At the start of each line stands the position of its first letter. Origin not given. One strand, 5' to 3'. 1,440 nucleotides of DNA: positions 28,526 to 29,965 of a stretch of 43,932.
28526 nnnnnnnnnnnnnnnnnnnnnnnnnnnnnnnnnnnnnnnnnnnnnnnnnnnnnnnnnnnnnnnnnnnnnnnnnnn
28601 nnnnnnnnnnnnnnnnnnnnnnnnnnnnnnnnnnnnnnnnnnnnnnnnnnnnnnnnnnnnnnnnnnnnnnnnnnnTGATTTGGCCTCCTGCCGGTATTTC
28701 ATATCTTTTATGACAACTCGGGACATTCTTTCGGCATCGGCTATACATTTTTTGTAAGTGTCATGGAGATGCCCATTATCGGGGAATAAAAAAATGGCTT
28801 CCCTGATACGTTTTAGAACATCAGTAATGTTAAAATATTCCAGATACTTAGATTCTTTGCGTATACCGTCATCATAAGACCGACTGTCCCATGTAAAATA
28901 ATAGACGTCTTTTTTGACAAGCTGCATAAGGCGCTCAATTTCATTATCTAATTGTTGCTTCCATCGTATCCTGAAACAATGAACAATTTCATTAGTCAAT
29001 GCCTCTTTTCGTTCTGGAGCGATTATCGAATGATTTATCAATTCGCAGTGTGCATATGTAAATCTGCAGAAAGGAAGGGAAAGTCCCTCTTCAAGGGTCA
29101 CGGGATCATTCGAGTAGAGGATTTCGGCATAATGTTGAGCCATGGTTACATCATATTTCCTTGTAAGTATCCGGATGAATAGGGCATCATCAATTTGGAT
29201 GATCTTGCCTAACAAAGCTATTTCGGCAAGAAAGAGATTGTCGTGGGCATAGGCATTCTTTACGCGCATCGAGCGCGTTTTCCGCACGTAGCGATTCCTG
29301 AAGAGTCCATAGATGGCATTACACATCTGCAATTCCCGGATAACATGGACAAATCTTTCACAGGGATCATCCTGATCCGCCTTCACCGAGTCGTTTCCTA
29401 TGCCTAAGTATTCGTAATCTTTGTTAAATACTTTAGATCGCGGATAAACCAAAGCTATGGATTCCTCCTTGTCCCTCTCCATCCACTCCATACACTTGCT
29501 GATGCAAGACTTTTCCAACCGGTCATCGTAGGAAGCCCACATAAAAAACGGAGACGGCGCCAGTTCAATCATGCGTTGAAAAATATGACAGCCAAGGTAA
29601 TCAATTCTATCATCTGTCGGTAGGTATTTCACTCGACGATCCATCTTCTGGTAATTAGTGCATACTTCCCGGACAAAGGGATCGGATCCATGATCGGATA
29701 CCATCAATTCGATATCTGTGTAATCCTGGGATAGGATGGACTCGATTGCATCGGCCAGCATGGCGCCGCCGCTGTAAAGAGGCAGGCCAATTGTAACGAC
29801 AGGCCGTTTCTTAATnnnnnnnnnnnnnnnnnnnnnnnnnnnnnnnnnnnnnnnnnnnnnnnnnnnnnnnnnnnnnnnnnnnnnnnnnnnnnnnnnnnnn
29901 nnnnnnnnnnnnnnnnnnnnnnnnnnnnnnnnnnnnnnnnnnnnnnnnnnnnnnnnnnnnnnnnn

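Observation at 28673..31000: TPR - sulfotransferase-like - GT2 triple-domain protein: possible sulfated flagellar glycan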

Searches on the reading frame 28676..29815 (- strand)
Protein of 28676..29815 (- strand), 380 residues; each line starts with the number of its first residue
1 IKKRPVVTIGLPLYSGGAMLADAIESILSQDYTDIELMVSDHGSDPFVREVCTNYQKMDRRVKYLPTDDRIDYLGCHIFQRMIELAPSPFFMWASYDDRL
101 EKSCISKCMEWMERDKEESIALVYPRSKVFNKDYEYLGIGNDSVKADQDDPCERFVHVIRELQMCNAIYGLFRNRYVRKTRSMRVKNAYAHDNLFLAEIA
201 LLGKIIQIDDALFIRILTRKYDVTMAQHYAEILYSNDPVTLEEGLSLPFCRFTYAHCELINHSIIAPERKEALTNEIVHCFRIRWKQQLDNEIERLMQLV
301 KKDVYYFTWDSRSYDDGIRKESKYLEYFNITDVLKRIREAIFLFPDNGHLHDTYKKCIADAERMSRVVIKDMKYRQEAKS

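Call 44: search_solved_structures(query=window:28676-29815:-, max_evalue=1, show_alignments=2)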
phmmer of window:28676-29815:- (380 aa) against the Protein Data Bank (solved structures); distinct sequences matched with E-value up to 1: 5.
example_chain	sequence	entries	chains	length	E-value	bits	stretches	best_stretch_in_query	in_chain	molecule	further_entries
2z87_A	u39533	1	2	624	1.4e-08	37.7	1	2-133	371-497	Chondroitin synthase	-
2z86_A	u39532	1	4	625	1.4e-08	37.7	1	2-133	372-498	Chondroitin synthase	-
1h7l_A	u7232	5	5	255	0.0054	19.3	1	6-132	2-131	SPORE COAT POLYSACCHARIDE BIOSYNTHESIS PROTEIN SPSA | PROTEIN (SPORE COAT POLYSACCHARIDE BIOSYNTHESIS PROTEIN SPSA)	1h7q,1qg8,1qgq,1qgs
5hea_A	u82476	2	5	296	0.013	18.1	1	6-66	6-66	Putative glycosyltransferase (GalT1)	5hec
3bcv_A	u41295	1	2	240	0.16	14.5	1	5-67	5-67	Putative glycosyltransferase protein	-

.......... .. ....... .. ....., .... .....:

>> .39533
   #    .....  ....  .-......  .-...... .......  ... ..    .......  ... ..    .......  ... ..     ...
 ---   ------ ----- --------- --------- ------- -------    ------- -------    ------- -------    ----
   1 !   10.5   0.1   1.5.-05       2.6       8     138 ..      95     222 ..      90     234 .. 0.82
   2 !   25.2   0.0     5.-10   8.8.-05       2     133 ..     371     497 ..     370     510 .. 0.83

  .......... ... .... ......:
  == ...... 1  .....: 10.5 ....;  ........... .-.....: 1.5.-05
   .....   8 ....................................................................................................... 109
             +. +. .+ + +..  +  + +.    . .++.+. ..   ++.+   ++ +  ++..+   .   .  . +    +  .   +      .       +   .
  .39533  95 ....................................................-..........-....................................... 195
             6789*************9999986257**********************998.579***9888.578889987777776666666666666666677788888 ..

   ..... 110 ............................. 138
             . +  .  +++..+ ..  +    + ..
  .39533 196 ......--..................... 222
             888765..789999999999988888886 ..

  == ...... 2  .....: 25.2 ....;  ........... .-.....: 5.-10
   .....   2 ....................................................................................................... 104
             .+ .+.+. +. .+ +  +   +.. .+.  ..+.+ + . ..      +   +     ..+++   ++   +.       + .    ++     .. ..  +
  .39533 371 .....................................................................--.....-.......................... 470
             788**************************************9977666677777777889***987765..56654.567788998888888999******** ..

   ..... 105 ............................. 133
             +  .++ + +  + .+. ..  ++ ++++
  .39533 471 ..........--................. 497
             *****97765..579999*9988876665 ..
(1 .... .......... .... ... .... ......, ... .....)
